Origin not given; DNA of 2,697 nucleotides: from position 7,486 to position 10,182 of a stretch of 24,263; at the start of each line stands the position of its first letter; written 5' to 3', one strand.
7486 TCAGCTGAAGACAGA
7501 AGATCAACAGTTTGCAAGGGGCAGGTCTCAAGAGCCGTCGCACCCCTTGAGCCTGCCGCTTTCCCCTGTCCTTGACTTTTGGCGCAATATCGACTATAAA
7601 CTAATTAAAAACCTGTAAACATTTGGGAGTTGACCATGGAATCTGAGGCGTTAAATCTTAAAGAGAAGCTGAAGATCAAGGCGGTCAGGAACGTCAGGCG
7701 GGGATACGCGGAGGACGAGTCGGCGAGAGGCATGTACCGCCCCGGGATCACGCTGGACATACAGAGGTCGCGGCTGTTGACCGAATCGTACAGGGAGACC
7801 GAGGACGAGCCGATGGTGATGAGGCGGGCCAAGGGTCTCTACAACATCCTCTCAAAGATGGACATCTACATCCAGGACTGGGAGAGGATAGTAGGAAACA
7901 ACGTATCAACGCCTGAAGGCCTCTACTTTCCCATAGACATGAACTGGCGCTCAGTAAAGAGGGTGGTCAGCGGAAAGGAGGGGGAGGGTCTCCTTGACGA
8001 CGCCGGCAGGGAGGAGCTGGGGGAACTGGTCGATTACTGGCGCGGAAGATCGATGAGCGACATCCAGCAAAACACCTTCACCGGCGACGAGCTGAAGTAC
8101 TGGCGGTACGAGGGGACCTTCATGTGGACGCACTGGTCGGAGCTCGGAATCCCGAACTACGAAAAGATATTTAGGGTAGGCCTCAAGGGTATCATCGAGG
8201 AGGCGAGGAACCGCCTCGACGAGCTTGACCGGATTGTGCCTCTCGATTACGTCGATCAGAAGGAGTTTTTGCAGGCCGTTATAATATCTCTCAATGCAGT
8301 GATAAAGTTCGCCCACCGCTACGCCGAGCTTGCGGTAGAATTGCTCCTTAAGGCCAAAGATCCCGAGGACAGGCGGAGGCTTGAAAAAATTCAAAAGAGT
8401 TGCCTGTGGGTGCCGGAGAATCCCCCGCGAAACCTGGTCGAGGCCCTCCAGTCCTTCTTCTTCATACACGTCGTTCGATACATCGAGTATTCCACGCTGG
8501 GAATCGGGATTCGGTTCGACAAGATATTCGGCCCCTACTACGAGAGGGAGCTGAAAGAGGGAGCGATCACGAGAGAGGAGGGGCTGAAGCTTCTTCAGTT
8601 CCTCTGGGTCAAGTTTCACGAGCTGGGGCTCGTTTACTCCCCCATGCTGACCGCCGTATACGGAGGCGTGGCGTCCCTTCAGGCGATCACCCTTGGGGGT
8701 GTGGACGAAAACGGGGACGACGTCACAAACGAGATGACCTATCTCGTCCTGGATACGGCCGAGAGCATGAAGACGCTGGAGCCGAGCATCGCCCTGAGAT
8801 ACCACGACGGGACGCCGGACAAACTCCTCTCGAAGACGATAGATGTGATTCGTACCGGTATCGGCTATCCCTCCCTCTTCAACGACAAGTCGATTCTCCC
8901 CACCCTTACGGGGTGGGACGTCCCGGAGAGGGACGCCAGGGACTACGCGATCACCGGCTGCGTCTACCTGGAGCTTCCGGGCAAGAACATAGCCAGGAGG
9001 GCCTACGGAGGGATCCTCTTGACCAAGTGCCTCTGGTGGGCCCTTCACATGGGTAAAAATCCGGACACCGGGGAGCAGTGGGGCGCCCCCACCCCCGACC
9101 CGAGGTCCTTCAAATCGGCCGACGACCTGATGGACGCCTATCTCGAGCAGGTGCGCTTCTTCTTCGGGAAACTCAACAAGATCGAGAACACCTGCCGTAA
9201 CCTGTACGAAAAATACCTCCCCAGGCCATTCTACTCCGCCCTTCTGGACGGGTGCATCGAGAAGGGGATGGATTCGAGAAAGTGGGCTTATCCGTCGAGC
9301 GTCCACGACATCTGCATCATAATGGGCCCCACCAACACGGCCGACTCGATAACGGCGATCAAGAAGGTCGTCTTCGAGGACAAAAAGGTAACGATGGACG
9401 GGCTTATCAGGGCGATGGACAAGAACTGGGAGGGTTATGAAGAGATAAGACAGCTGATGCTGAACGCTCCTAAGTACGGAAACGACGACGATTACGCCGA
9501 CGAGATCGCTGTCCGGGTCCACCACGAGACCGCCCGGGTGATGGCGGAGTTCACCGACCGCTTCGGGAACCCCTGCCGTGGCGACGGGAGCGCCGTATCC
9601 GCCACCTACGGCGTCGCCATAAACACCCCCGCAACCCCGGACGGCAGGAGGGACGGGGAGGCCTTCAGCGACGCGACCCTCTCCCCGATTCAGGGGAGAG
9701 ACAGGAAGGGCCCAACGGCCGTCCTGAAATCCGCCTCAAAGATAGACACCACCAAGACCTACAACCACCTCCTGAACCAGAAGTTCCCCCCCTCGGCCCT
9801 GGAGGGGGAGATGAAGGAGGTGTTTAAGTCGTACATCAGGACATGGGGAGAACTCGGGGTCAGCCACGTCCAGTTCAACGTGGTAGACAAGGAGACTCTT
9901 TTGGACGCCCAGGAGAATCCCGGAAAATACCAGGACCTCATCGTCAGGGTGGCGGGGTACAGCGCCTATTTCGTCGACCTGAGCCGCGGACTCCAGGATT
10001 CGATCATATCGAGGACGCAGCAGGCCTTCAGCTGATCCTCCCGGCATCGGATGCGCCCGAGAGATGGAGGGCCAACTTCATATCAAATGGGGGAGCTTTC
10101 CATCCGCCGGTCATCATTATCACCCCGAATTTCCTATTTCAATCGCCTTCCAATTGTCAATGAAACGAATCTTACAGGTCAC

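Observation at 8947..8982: GRE catalytic-Cys loop reads GCVYLE rather than the GC[VS]E of eliminase-type GREs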

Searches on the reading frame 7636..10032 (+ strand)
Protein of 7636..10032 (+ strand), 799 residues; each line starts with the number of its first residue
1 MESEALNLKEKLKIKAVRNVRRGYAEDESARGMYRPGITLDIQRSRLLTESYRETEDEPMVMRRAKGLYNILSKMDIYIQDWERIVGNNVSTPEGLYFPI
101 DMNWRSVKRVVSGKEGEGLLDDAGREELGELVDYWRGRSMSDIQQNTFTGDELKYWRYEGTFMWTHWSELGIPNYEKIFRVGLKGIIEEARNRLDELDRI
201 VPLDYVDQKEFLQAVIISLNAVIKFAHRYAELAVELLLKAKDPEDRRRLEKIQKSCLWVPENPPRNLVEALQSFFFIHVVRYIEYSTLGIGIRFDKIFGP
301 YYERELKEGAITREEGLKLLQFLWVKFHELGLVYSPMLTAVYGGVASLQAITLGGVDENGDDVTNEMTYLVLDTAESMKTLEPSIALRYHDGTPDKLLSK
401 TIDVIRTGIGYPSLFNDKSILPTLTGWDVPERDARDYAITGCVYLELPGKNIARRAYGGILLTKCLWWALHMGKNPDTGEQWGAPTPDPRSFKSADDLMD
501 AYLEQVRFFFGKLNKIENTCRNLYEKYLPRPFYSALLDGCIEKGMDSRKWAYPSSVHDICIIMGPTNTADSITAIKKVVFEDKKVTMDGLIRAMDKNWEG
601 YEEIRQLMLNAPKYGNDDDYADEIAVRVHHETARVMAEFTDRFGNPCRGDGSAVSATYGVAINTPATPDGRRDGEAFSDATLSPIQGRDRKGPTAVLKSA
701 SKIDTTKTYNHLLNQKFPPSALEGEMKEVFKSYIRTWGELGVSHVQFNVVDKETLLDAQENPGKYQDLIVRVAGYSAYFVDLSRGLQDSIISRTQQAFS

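Call 5: search_solved_structures(query=window:7636-10032:+, max_evalue=0.001, show_alignments=3)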
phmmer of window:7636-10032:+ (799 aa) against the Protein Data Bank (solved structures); distinct sequences matched with E-value up to 0.001: 37.
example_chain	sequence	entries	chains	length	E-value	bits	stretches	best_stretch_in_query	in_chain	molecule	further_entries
5ymr_B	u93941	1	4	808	4.6e-131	441.6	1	39-795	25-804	Formate acetyltransferase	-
1r8w_A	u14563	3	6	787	7e-129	434.4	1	41-796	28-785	glycerol dehydratase | B12-independent glycerol dehydratase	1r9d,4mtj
5i2a_A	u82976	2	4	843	6.3e-124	418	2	39-598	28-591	Diol-dehydratase | Diol dehydratase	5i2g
9f3w_A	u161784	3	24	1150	1.6e-123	416.6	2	36-794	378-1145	Choline trimethylamine-lyase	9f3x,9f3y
9rco_A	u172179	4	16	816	1e-120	407.4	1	41-798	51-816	Glycyl radical protein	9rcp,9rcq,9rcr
7kq3_A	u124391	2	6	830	9.7e-115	387.6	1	39-795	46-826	Isethionate sulfite-lyase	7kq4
6vxc_A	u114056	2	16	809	1.7e-114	386.8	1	40-798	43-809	Trans-4-hydroxy-L-proline dehydratase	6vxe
9o8u_A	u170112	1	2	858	6e-114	385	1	28-797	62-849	1-methyl alkyl succinate synthase subunit MasD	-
6lon_B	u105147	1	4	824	1.6e-112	380.3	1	40-797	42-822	PFL2/glycerol dehydratase family glycyl radical enzyme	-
8iof_A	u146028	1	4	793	1.6e-109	370.4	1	37-795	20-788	Benzylsuccinate synthase alpha subunit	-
5a0z_A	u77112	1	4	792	3.3e-109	369.3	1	36-794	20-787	CHOLINE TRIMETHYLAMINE LYASE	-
5a0u_A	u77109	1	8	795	3.3e-109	369.3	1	36-794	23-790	CHOLINE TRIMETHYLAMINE LYASE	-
4pkc_A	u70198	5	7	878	1.2e-108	367.4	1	29-799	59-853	TutD | benzylsuccinate synthase alpha chain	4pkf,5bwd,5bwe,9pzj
2f3o_A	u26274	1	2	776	3.1e-108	366.1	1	39-794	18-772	pyruvate formate-lyase 2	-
7vua_A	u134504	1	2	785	2.7e-103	349.7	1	39-796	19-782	HplG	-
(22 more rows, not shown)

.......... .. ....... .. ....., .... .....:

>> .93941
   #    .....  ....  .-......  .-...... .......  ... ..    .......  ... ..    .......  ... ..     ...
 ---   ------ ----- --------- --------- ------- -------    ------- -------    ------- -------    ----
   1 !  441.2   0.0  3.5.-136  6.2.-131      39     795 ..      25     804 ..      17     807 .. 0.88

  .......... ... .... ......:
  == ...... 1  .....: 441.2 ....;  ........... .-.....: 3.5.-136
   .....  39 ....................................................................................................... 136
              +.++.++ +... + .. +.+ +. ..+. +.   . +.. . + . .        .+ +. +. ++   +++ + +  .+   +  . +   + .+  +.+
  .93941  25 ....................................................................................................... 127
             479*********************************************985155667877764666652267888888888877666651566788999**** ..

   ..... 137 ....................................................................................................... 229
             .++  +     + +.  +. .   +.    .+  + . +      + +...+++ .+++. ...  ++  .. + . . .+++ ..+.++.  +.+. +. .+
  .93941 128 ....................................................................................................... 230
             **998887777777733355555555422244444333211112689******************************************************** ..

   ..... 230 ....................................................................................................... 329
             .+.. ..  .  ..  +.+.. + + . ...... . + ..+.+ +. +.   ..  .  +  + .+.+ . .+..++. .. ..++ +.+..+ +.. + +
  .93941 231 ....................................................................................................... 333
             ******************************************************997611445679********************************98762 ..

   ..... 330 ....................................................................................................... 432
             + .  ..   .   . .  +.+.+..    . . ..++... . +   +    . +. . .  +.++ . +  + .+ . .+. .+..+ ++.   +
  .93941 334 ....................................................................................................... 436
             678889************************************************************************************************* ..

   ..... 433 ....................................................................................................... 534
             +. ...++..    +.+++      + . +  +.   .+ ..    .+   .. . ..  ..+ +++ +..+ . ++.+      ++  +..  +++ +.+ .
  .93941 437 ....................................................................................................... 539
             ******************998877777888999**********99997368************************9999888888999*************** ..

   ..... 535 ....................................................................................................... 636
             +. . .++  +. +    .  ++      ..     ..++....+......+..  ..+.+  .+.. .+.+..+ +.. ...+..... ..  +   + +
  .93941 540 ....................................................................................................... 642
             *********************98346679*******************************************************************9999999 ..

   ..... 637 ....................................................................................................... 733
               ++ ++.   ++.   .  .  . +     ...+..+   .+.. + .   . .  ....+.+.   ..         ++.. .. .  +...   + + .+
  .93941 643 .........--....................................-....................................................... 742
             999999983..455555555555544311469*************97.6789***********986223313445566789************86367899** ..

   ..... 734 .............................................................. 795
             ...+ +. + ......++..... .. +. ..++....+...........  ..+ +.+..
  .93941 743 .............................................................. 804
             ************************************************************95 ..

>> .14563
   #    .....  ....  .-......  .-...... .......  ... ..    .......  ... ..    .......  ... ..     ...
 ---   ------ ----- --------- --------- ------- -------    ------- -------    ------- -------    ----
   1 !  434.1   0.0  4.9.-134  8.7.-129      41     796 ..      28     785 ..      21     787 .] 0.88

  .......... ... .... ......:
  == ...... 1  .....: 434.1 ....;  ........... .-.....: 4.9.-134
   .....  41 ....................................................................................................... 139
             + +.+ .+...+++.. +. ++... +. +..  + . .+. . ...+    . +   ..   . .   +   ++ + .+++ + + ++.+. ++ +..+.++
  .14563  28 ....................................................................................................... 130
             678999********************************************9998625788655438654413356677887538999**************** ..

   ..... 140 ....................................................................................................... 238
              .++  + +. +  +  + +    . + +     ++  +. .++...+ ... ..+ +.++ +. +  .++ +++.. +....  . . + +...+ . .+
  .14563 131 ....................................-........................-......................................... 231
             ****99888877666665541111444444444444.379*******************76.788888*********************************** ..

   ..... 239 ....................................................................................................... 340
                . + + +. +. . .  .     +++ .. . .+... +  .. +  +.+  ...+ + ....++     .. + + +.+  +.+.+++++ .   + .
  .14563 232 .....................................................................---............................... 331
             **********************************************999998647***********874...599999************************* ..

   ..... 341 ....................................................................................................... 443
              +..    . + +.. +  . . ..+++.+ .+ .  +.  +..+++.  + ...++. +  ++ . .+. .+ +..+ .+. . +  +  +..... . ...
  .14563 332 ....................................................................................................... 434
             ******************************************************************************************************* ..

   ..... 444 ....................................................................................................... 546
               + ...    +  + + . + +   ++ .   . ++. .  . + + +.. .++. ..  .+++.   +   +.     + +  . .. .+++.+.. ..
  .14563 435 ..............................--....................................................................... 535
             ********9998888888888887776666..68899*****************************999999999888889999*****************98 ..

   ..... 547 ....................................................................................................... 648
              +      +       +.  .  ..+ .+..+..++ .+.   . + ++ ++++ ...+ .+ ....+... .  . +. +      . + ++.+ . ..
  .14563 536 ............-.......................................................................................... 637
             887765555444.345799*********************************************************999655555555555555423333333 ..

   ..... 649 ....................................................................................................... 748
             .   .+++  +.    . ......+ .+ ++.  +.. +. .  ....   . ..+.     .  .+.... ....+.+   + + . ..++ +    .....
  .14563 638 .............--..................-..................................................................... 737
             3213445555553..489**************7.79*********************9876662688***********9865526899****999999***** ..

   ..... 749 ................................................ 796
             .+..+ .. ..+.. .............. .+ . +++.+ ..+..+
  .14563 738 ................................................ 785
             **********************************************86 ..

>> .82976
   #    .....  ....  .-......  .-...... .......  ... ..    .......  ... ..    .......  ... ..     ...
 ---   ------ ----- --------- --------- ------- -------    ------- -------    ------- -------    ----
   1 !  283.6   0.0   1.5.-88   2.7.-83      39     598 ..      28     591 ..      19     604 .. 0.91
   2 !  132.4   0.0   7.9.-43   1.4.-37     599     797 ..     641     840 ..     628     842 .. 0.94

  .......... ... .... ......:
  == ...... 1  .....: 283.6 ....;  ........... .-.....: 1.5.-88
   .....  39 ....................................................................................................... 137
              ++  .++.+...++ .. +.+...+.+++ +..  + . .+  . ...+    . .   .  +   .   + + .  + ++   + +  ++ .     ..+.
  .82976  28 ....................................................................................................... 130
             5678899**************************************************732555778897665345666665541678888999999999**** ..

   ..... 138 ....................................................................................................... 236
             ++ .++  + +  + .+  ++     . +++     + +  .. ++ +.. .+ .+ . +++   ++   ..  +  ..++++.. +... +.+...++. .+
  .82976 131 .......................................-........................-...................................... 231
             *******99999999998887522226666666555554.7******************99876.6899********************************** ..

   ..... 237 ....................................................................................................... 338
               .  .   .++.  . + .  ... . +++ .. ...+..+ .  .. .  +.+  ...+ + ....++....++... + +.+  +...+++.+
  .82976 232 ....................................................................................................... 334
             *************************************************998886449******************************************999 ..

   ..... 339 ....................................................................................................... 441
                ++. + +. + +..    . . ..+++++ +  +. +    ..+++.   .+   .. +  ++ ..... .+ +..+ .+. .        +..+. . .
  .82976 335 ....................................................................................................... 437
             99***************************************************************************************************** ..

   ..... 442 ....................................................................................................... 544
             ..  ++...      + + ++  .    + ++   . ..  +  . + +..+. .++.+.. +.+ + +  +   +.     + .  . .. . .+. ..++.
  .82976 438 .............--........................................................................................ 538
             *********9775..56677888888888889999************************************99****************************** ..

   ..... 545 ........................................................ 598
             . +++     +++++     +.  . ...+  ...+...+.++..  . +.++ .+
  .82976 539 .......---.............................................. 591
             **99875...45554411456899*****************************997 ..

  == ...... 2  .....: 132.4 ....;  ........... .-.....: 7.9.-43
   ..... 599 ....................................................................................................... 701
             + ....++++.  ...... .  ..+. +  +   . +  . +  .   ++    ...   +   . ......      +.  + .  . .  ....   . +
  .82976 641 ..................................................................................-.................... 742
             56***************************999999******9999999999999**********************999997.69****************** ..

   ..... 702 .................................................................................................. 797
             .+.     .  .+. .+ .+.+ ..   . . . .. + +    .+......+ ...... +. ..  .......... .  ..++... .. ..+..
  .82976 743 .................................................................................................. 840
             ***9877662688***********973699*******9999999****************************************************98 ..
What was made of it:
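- The highest pairwise scores to solved structures are to eliminases: IseG 442 bits and GDH 434 bits (call 5).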

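Call 6: search_protein_families(library=pfam, proteins=[window:7636-10032:+])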
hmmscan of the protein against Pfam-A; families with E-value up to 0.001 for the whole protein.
window:7636-10032:+ (799 aa): 2 families
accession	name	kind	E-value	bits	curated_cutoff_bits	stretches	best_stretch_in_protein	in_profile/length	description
PF02901.20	PFL-like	-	6.4e-161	537.6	24.3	1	34-647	22-633/647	Pyruvate formate lyase-like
PF01228.26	Gly_radical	-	2.7e-30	105.4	22.2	1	682-780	5-106/106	Glycine radical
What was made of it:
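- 7636..10035 (+): Glycyl radical enzyme gene (799 aa; identical to P0001, MAG Deltaproteobacteria JW984_12725). Pfam PFL-like 6e-161 and Gly_radical 3e-30 (call 6).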

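Call 8: find_homologous_proteins(query=window:7636-10032:+)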
Query window:7636-10032:+ (799 aa): 987 proteins with E <= 0.001 among 8000 candidates; the best 120 are listed.
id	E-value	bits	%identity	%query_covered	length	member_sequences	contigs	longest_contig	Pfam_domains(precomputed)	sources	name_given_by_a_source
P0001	0.0e+0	1854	100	100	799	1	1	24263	PF02901.21,PF01228.27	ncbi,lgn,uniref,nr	ncbi:MAG: hypothetical protein JW984_12725 [Deltaproteobacteria bacterium]|uniref:Formate acetyltran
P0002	0.0e+0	1737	93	100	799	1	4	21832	PF02901.21,PF01228.27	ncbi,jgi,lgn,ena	-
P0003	0.0e+0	1524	80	100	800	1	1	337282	PF02901.21,PF01228.27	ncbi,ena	-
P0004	0.0e+0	1521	80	99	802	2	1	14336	PF02901.21,PF01228.27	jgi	jgi:pyruvate formate-lyase/glycerol dehydratase family glycyl radical enzyme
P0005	0.0e+0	1510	80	100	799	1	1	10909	PF02901.21,PF01228.27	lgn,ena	-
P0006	0.0e+0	1504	79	99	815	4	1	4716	PF02901.21,PF01228.27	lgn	-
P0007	0.0e+0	1500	78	100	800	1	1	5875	PF02901.21,PF01228.27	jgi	jgi:formate C-acetyltransferase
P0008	0.0e+0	1496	78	100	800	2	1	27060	PF02901.21,PF01228.27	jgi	jgi:formate C-acetyltransferase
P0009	0.0e+0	1479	77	100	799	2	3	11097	PF02901.21,PF01228.27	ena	-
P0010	0.0e+0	1475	79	100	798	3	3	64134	PF02901.21,PF01228.27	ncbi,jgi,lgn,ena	-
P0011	0.0e+0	1474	79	100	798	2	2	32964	PF02901.21,PF01228.27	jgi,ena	-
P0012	0.0e+0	1459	75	100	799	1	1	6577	PF02901.21,PF01228.27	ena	-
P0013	0.0e+0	1456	76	100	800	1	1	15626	PF02901.21,PF01228.27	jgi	jgi:pyruvate formate-lyase/glycerol dehydratase family glycyl radical enzyme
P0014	0.0e+0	1455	75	100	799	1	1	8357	PF02901.21,PF01228.27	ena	-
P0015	0.0e+0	1454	76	100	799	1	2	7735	PF02901.21,PF01228.27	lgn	-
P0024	0.0e+0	1446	75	100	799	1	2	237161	PF02901.21,PF01228.27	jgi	-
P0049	0.0e+0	1409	74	100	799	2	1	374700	PF02901.21,PF01228.27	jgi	-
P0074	0.0e+0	1380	73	99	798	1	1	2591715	PF02901.21,PF01228.27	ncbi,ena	-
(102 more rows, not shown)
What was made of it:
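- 7636..10035 (+): 100% match to P0001 (call 8).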
